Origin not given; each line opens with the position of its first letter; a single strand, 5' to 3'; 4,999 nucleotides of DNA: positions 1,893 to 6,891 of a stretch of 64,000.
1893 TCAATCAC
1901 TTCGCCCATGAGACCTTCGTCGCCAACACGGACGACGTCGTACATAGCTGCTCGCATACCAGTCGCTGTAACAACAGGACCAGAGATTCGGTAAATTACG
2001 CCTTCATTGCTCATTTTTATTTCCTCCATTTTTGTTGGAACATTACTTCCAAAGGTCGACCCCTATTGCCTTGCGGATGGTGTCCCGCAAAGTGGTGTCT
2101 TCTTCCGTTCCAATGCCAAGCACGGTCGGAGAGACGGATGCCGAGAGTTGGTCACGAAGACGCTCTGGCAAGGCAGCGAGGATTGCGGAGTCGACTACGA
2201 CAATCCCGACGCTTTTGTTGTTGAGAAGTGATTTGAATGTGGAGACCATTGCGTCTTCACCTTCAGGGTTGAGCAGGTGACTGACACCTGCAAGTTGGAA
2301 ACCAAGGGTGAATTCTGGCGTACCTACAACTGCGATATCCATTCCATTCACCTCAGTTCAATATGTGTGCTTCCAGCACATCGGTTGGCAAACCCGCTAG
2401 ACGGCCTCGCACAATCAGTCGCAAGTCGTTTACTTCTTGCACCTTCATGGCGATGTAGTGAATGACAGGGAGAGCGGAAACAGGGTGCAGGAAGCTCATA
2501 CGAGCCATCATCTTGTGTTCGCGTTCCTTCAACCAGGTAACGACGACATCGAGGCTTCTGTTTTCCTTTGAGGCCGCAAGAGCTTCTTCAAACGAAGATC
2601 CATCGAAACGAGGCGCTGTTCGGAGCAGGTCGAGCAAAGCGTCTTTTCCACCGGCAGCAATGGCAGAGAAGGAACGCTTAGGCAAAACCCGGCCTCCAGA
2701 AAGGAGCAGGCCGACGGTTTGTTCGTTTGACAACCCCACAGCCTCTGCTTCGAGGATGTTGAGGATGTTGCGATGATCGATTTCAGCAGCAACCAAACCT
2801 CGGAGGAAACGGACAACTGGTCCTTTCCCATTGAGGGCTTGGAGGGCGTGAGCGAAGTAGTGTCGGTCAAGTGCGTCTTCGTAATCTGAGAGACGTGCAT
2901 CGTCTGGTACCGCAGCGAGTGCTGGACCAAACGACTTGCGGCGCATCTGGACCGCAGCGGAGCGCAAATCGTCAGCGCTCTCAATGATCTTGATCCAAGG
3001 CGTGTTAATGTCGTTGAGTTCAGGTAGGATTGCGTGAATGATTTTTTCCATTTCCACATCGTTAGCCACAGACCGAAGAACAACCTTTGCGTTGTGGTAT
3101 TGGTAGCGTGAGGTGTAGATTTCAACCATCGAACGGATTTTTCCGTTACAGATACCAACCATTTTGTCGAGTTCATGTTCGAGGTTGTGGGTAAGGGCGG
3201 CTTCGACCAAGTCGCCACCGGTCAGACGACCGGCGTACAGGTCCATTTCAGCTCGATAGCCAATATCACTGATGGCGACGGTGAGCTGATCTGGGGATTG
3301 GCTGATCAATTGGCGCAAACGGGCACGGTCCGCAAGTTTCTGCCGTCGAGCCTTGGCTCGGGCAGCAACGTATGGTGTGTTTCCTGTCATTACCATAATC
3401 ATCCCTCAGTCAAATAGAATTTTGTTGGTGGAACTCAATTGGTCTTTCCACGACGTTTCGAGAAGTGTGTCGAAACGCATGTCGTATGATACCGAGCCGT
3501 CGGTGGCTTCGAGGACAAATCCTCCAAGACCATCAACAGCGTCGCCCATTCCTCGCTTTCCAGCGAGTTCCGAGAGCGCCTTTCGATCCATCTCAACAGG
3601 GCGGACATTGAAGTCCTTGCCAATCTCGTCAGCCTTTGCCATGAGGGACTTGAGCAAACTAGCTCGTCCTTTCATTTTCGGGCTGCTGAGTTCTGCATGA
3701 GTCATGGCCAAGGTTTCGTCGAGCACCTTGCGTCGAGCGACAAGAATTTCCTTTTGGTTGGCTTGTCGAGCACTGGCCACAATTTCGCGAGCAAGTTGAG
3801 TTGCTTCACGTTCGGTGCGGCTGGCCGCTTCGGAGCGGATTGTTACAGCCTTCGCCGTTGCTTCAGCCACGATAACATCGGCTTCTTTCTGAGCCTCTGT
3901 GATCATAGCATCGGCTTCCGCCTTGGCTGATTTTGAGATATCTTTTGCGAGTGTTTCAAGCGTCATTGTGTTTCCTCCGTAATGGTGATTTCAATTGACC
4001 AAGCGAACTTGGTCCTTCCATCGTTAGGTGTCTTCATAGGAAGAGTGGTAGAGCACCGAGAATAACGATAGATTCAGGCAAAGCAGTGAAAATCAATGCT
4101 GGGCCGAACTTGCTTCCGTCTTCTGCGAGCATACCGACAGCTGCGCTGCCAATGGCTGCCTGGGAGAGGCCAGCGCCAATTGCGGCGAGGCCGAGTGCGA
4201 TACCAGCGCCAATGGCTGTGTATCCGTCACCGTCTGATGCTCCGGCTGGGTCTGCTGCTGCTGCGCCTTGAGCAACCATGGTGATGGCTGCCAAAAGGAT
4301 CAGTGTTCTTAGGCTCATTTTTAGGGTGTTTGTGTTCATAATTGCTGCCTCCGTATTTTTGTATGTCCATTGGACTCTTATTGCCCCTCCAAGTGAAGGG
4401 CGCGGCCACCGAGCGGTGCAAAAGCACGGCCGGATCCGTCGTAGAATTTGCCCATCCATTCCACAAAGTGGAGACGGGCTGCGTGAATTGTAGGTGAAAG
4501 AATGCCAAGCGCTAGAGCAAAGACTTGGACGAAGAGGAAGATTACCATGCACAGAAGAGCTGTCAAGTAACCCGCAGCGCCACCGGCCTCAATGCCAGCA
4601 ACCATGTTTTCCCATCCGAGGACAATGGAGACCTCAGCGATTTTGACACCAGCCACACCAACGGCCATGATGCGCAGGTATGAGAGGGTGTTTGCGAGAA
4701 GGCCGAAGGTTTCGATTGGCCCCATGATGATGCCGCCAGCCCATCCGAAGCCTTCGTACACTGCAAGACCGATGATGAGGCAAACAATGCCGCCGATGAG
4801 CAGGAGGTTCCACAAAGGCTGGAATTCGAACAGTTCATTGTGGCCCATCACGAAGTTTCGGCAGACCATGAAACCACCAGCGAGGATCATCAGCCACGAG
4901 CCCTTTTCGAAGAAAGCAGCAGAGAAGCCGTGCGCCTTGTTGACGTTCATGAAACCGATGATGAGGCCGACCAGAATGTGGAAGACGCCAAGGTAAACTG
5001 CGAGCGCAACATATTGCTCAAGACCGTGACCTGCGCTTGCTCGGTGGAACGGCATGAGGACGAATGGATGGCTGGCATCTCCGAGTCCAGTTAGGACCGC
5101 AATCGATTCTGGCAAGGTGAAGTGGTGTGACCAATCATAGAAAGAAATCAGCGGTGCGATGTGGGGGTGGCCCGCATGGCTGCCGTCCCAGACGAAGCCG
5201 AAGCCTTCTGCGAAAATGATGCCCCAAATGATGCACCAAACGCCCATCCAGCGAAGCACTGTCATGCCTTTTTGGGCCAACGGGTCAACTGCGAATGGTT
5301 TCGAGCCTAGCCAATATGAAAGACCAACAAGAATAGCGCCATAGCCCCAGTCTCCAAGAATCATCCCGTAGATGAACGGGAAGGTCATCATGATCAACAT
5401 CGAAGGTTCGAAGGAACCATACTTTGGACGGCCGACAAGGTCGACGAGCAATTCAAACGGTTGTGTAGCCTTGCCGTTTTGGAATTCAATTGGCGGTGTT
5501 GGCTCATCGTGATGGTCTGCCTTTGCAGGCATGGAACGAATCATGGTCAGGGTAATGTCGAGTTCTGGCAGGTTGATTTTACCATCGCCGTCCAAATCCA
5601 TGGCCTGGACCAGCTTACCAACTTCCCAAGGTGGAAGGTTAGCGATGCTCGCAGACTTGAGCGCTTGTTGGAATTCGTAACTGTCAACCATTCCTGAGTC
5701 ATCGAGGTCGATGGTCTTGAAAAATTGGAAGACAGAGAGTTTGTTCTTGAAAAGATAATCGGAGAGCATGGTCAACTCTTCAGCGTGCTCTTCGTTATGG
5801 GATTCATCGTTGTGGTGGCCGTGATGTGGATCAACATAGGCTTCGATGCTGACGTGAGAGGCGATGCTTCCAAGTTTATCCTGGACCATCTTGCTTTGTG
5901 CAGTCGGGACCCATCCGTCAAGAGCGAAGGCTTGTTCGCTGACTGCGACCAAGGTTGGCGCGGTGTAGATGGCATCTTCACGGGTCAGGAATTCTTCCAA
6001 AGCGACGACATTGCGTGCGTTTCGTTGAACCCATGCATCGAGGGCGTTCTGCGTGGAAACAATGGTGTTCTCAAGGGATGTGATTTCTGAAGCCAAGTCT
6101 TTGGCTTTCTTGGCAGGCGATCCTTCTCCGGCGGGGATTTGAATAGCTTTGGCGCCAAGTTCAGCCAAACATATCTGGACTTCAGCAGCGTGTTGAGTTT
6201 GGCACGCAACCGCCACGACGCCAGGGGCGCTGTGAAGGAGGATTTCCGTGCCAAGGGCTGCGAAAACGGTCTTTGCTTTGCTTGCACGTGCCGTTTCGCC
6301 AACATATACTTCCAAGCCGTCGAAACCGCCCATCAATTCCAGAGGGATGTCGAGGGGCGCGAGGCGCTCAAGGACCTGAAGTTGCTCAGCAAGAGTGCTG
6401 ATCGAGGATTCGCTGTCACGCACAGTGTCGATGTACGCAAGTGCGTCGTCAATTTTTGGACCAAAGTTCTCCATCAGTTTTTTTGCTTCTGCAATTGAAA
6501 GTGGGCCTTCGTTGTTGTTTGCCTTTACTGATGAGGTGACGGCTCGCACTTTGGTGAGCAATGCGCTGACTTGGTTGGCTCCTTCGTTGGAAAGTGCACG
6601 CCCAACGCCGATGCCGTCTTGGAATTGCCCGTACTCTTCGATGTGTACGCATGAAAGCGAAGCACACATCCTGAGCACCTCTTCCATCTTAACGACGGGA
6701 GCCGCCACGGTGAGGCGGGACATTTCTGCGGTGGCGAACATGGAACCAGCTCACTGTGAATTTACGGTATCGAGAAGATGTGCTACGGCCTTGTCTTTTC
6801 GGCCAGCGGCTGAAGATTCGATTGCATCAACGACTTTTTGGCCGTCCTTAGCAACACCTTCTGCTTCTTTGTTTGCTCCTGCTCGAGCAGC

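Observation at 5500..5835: Calmodulin-like EF-hand pair with His-rich flanks inserted in ATP synthase subunit I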

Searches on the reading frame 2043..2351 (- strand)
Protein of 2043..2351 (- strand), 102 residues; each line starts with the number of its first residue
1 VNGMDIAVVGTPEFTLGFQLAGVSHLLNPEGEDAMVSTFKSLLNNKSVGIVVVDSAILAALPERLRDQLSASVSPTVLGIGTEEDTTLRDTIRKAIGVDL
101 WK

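Call 69: search_protein_families(library=pfam, proteins=[window:2043-2351:-], max_evalue=0.01)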
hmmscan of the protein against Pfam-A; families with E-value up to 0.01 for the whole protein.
window:2043-2351:- (102 aa): 1 family
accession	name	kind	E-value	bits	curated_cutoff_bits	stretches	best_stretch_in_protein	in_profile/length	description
PF01990.22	ATP-synt_F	-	1.4e-13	51.4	23.5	1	6-95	1-90/91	ATP synthase (F/14-kDa) subunit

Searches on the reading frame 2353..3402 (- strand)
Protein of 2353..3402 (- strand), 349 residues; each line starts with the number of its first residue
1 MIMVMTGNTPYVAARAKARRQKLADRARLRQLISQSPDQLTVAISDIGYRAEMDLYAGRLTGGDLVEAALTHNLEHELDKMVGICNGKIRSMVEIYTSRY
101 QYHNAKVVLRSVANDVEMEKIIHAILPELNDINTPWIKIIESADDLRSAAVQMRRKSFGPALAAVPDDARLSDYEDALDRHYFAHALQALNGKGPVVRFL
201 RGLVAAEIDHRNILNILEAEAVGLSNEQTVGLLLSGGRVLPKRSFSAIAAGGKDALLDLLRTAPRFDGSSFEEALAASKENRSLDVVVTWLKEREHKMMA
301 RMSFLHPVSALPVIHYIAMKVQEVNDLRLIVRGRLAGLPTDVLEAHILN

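Call 69: search_protein_families(library=pfam, proteins=[window:2353-3402:-], max_evalue=0.01)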
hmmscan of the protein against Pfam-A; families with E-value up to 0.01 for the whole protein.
window:2353-3402:- (349 aa): 2 families
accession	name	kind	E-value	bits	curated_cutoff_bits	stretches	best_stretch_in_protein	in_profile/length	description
PF01992.21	vATP-synt_AC39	-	2.6e-47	162.3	29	1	13-344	2-337/339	ATP synthase (C/AC39) subunit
PF25746.1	Phage_Repressor_c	-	0.0018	18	27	0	120-185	179-241/352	Streptomyces phage repressor protein c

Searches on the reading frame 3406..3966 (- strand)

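Call 69: search_protein_families(library=pfam, proteins=[window:3406-3966:-], max_evalue=0.01)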
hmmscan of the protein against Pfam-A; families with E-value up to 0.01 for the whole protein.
window:3406-3966:- (186 aa): 2 families
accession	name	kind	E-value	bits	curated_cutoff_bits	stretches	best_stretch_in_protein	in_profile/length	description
PF01991.23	vATP-synt_E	-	8.9e-11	42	24.2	1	9-185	1-199/199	ATP synthase (E/31 kDa) subunit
PF12072.13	RNase_Y_N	-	0.004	17.1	32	1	6-93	24-108/201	RNase Y N-terminal region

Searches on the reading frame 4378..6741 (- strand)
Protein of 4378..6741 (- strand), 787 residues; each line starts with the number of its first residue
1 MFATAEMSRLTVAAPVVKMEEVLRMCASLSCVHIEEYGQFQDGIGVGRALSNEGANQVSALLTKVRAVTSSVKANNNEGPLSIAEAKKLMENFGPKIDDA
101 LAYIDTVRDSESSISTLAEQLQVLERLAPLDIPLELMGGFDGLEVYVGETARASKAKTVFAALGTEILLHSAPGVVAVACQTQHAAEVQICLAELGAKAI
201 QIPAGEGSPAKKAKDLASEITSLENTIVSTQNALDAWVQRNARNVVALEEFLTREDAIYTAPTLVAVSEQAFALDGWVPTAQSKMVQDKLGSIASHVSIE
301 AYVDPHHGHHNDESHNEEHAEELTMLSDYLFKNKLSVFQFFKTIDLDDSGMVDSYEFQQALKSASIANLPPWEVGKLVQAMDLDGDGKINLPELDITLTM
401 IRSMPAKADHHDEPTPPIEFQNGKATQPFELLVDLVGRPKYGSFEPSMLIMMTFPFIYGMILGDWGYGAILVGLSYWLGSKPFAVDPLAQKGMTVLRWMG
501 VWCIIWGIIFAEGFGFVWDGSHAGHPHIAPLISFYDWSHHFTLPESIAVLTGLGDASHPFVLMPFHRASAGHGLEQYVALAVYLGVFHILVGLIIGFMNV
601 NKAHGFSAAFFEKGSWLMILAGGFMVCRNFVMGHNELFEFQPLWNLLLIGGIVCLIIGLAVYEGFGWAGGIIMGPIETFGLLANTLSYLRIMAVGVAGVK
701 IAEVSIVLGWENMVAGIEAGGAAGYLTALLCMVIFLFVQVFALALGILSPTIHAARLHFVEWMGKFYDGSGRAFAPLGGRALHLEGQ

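Call 3: search_protein_families(library=pfam, proteins=[window:4378-6741:-], max_evalue=1)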
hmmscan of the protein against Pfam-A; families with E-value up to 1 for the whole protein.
window:4378-6741:- (787 aa): 7 families
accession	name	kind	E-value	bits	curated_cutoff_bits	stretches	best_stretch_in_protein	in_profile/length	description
PF01496.24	V_ATPase_I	-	6.6e-32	110.8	30.7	3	679-777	716-813/815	V-type ATPase 116kDa subunit family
PF13499.12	EF-hand_7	-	5e-08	33.6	30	1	338-393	5-61/67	EF-hand domain pair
PF00036.39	EF-hand_1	-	9e-08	31.6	25.4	2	339-363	4-28/29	EF hand domain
PF13405.12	EF-hand_6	-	4.5e-07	29.5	25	1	339-363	4-28/30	EF-hand domain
PF13202.12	EF-hand_5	-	1.1e-06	28.3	25.9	2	379-394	6-21/25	EF hand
PF13833.12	EF-hand_8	-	0.013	15.7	28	0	365-392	18-45/54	EF-hand domain pair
PF01923.23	Cob_adeno_trans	-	0.087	13.3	24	1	149-235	15-107/171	Cobalamin adenosyltransferase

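Call 4: search_protein_families(library=ncbifam, proteins=[window:4378-6741:-], max_evalue=0.1)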
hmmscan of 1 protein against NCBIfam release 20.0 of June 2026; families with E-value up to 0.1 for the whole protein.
window:4378-6741:- (787 aa): 10 families
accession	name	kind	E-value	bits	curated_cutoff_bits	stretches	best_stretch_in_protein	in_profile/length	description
NF004430.0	PRK05771.2-4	equivalog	4.2e-106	356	670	2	373-779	287-639/646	V-type ATP synthase subunit I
NF004428.0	PRK05771.2-1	equivalog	6e-58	196.5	766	2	412-777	344-669/680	V-type ATP synthase subunit I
NF004432.0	PRK05771.3-1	equivalog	1.9e-33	115.8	1044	3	557-778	421-627/643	V-type ATP synthase subunit I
NF004434.0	PRK05771.3-3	equivalog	9.8e-32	110.2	777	3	576-780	464-678/686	V-type ATP synthase subunit I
NF004427.0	PRK05771.1-1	equivalog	2.1e-24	86.3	942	2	407-516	339-445/668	V-type ATP synthase subunit I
NF004433.0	PRK05771.3-2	equivalog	5.3e-21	74.7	1173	3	412-645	308-526/701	V-type ATP synthase subunit I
NF004435.0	PRK05771.3-4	equivalog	1.1e-15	57.1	1410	2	666-777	582-694/701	V-type ATP synthase subunit I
NF004429.0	PRK05771.2-2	equivalog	3.7e-13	49.1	799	2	580-764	408-589/608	V-type ATP synthase subunit I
NF004431.0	PRK05771.2-5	equivalog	5.1e-12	45.1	851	2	416-516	277-380/649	V-type ATP synthase subunit I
NF041410.1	XopAW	subfamily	3.1e-07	30.4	120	1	339-411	30-99/235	XopAW family type III secretion system calcium-binding effector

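Call 5: find_homologous_proteins(query=window:4378-6741:-)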
Query window:4378-6741:- (787 aa): 818 proteins with E <= 0.001 among 8000 candidates; the best 120 are listed.
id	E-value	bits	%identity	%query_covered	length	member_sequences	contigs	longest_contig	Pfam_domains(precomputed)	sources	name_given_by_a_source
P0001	0.0e+0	1762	99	100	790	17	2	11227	PF13405.13,PF01496.25,PF13499.13,PF13202.13,PF00036.39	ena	-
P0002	0.0e+0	1511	83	100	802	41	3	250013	PF13405.13,PF01496.25,PF13499.13,PF13202.13,PF00036.39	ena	-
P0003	0.0e+0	1496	82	100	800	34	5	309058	PF13405.13,PF01496.25,PF13499.13,PF13202.13,PF00036.39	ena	-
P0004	0.0e+0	1478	81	100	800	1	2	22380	PF13405.13,PF01496.25,PF13499.13,PF13202.13,PF00036.39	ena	-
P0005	0.0e+0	1477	81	100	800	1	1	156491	PF13405.13,PF01496.25,PF13499.13,PF13202.13,PF00036.39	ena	-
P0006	0.0e+0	1477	81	100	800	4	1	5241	PF13405.13,PF01496.25,PF13499.13,PF13202.13,PF00036.39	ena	-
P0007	0.0e+0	1477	81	100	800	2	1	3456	PF13405.13,PF01496.25,PF13499.13,PF13202.13,PF00036.39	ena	-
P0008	0.0e+0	1476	81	100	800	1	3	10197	PF13405.13,PF01496.25,PF13499.13,PF13202.13,PF00036.39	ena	-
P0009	0.0e+0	1474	81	100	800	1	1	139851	PF13405.13,PF01496.25,PF13499.13,PF13202.13,PF00036.39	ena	-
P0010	0.0e+0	1474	80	100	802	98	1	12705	PF13405.13,PF01496.25,PF13499.13,PF13202.13,PF00036.39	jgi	jgi:vacuolar-type H+-ATPase subunit I/STV1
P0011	0.0e+0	1470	81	100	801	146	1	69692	PF13405.13,PF01496.25,PF13499.13,PF13202.13,PF00036.39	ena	-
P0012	0.0e+0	1469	79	100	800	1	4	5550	PF13405.13,PF01496.25,PF13499.13,PF13202.13,PF00036.39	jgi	jgi:vacuolar-type H+-ATPase subunit I/STV1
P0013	0.0e+0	1434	79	100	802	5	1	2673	PF13405.13,PF01496.25,PF13499.13,PF13202.13,PF00036.39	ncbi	-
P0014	0.0e+0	1289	71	100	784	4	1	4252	PF13405.13,PF01496.25,PF13499.13,PF13202.13,PF00036.39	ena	-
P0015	0.0e+0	1284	72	100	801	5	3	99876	PF13405.13,PF01496.25,PF00036.39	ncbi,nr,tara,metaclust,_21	ncbi:MAG: hypothetical protein CMA63_01600 [Euryarchaeota archaeon]|nr:hypothetical protein [Euryarc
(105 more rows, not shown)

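Call 19: find_related_loci(query=window:4378-6741:-, collection=genome_contigs, flank=3000)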
Query window:4378-6741:- (787 aa) in genome_contigs; peptide patterns used: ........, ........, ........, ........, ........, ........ (x = any residue, [..] = any of these).
215 stretches matched a pattern; 174 encode a relative of the query (tblastn E <= 1e-3); the best 80 are kept; 80 distinct loci.
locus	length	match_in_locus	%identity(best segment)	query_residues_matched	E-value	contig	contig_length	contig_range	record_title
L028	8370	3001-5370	95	1-787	0e+0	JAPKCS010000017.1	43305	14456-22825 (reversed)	MAG: Candidatus Poseidoniaceae archaeon isolate ANT-70 NODE_183_length_43305_cov_12.945896, whole genome shotgun sequenc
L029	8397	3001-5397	82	1-787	0e+0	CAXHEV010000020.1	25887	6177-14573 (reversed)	MAG TPA_asm: uncultured Candidatus Poseidoniales archaeon isolate SRR12480315_binner12_Refined_19 genome assembly, conti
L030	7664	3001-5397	81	1-787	0e+0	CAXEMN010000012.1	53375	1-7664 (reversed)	MAG TPA_asm: uncultured Candidatus Poseidoniales archaeon isolate ERR598963_concoct_97 genome assembly, contig: ERZ83144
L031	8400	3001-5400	82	1-787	0e+0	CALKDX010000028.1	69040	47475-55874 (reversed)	MAG: Candidatus Poseidoniaceae archaeon isolate S4_Bin_Bin_159_sub_1 genome assembly, contig: c_000001313089, whole geno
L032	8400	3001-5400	82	1-787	0e+0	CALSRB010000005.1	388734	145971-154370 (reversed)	MAG: Candidatus Poseidoniaceae archaeon isolate B_MB87 genome assembly, contig: contig_23060_B_MB87, whole genome shotgu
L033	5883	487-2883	82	1-787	0e+0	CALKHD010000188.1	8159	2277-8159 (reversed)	MAG: uncultured Flavobacteriales bacterium isolate S4_Bin_Bin_227_1 genome assembly, contig: c_000001672032, whole genom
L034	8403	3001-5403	80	1-787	0e+0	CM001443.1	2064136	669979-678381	MAG: uncultured Candidatus Poseidoniales archaeon isolate MG-II chromosome, whole genome shotgun sequence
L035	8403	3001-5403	82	1-787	0e+0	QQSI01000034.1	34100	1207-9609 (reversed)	MAG: Candidatus Poseidoniales archaeon isolate bin_35 U_43220-34, whole genome shotgun sequence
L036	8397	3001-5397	82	1-787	0e+0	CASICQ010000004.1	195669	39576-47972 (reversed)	MAG: Candidatus Poseidoniaceae archaeon isolate FRAM_WSC20_S10_BML_bin_147_1 genome assembly, contig: FRAM_WSC20_S10_BML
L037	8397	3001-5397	82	1-787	0e+0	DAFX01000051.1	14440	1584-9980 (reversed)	MAG TPA_asm: Euryarchaeota archaeon UBA433 UBA433_contig_717, whole genome shotgun sequence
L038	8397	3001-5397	82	1-787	0e+0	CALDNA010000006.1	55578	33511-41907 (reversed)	MAG TPA_asm: uncultured euryarchaeote isolate ERR599035_bin.45_CONCOCT_v1.1_MAG genome assembly, contig: ERZ840559.137,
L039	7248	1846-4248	79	1-787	0e+0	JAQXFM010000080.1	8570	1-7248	MAG: Candidatus Poseidoniaceae archaeon isolate cluster3-bin.98 k119_795673, whole genome shotgun sequence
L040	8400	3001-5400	72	1-787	0e+0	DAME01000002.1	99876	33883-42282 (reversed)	MAG TPA_asm: Euryarchaeota archaeon UBA88 UBA88_contig_1419, whole genome shotgun sequence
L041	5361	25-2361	67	1-785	0e+0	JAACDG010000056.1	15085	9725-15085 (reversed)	MAG: Methanobacteriota archaeon isolate HS5BWF_bin.1 HS5bwf_k87_628672_1_15085, whole genome shotgun sequence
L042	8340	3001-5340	66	1-787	0e+0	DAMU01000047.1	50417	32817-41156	MAG TPA_asm: Euryarchaeota archaeon UBA91 UBA91_contig_7108, whole genome shotgun sequence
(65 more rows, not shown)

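Call 37: find_homologous_proteins(query=window:4378-6741:-, region=318-410, max_evalue=0.001)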
Query window:4378-6741:-, residues 318-410 (93 aa): 105 proteins with E <= 0.001 among 159 candidates.
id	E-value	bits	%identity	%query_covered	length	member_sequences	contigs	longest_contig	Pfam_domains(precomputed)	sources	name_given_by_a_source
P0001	4.7e-50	185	99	99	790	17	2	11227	PF13405.13,PF01496.25,PF13499.13,PF13202.13,PF00036.39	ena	-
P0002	1.0e-39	152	80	100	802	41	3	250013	PF13405.13,PF01496.25,PF13499.13,PF13202.13,PF00036.39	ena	-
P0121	6.8e-39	149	77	98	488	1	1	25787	PF13405.13,PF01496.25,PF13499.13,PF13202.13,PF00036.39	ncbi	ncbi:MAG TPA: hypothetical protein HA356_03000, partial [Candidatus Poseidoniaceae archaeon]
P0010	9.5e-39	149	76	99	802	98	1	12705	PF13405.13,PF01496.25,PF13499.13,PF13202.13,PF00036.39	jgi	jgi:vacuolar-type H+-ATPase subunit I/STV1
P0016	3.9e-38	147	76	98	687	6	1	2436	PF13405.13,PF01496.25,PF13499.13,PF13202.13,PF00036.39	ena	-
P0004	5.1e-38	146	76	98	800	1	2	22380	PF13405.13,PF01496.25,PF13499.13,PF13202.13,PF00036.39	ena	-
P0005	5.3e-38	146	76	98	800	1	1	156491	PF13405.13,PF01496.25,PF13499.13,PF13202.13,PF00036.39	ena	-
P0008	5.3e-38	146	76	98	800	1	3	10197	PF13405.13,PF01496.25,PF13499.13,PF13202.13,PF00036.39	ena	-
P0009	5.3e-38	146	76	98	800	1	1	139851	PF13405.13,PF01496.25,PF13499.13,PF13202.13,PF00036.39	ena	-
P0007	5.3e-38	146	76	98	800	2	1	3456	PF13405.13,PF01496.25,PF13499.13,PF13202.13,PF00036.39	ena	-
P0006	5.4e-38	146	76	98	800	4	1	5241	PF13405.13,PF01496.25,PF13499.13,PF13202.13,PF00036.39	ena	-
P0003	8.0e-38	146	76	98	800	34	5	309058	PF13405.13,PF01496.25,PF13499.13,PF13202.13,PF00036.39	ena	-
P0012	2.1e-37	145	74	99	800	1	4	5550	PF13405.13,PF01496.25,PF13499.13,PF13202.13,PF00036.39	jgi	jgi:vacuolar-type H+-ATPase subunit I/STV1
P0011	4.5e-37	143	78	96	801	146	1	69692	PF13405.13,PF01496.25,PF13499.13,PF13202.13,PF00036.39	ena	-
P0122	4.6e-37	143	73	98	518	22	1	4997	PF13405.13,PF01496.25,PF13499.13,PF13833.13,PF13202.13,PF00036.39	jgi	jgi:V/A-type H+-transporting ATPase subunit I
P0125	3.6e-33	131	61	96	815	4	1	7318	PF02037.34,PF13405.13,PF13499.13,PF13833.13,PF13202.13,PF23564.2,PF00036.39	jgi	-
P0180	2.1e-26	109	61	89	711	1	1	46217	PF02037.34,PF13405.13,PF13499.13,PF13202.13,PF00036.39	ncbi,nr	ncbi:MAG: hypothetical protein OSB30_01245 [Candidatus Poseidoniaceae archaeon]|nr:hypothetical prot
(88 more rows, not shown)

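Call 69: search_protein_families(library=pfam, proteins=[P0125, P0180], max_evalue=0.01)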
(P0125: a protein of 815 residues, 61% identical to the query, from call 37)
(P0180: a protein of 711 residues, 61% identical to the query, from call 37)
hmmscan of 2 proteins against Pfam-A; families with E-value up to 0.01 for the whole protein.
P0125 (815 aa): 9 families
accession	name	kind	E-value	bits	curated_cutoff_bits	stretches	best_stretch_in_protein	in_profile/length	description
PF13499.12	EF-hand_7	-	9.1e-20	71.2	30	2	695-754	2-62/67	EF-hand domain pair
PF13405.12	EF-hand_6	-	2.9e-18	64.2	25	3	697-722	2-27/30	EF-hand domain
PF00036.39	EF-hand_1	-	6.6e-18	63.3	25.4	2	585-610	2-27/29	EF hand domain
PF13202.12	EF-hand_5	-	3.3e-16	58.3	25.9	1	585-607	1-23/25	EF hand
PF13833.12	EF-hand_8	-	2e-08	34.2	28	1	709-754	2-47/54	EF-hand domain pair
PF02037.33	SAP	-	2.7e-06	27.3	23.9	1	782-814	2-34/37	SAP domain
PF18953.6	SAP_new25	-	0.0014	18.7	26.3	1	787-814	10-37/51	SAP domain-containing new25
PF00404.24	Dockerin_1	-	0.0036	17.9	22.9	0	683-719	15-51/57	Dockerin type I domain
PF10591.15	SPARC_Ca_bdg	-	0.0066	17.2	22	0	679-719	72-112/113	Secreted protein acidic and rich in cysteine Ca binding region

P0180 (711 aa): 7 families
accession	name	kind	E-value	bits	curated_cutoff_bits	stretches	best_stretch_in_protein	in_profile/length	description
PF00036.39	EF-hand_1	-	6.8e-09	35.1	25.4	2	594-619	3-28/29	EF hand domain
PF13499.12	EF-hand_7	-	1.1e-08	35.7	30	1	592-651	3-63/67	EF-hand domain pair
PF02037.33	SAP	-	9e-08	32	23.9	1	678-710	2-34/37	SAP domain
PF13405.12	EF-hand_6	-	7.6e-07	28.8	25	1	593-618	2-27/30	EF-hand domain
PF13202.12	EF-hand_5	-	9.1e-07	28.5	25.9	0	633-650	4-21/25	EF hand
PF13833.12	EF-hand_8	-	0.001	19.2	28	1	609-649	6-46/54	EF-hand domain pair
PF18953.6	SAP_new25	-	0.0044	17.1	26.3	1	683-710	10-37/51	SAP domain-containing new25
